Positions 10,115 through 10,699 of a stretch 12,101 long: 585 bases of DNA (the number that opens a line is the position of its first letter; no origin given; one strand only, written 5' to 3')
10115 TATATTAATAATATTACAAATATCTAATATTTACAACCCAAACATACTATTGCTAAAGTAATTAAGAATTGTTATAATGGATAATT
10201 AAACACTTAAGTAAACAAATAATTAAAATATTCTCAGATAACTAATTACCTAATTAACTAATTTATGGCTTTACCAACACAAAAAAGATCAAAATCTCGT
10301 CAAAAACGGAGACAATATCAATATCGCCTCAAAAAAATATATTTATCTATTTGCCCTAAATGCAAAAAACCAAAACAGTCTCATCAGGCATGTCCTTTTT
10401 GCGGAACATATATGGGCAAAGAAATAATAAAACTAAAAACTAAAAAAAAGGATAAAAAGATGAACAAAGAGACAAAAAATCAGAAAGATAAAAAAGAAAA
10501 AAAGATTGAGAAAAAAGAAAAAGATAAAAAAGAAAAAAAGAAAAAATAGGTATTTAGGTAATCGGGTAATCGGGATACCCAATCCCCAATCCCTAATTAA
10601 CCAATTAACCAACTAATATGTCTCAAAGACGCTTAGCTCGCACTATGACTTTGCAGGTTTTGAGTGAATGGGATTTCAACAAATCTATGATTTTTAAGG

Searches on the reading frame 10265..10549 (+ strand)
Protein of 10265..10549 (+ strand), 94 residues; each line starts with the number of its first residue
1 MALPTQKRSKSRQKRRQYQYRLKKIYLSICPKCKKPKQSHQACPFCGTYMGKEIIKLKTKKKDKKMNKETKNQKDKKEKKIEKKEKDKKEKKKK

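Call 8: search_protein_families(library=pfam, proteins=[window:10265-10549:+], max_evalue=0.01)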
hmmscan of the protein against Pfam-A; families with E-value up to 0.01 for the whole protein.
window:10265-10549:+ (94 aa): 4 families
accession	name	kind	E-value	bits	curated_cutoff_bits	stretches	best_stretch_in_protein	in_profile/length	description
PF01783.29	Ribosomal_L32p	-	4.4e-15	56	21.3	1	2-56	1-55/56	Ribosomal L32p protein family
PF21533.2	EHMT1-2_CRR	-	0.0024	18.6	27.5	1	17-56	23-62/94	Histone-lysine N-methyltransferase EHMT1/EHMT2, Cys-rich region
PF13248.11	Zn_ribbon_3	-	0.0057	16.5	27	1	30-48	5-24/26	zinc-ribbon domain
PF14447.12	Prok-RING_4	-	0.0081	16.5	27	0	29-48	20-38/46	Prokaryotic RING finger family 4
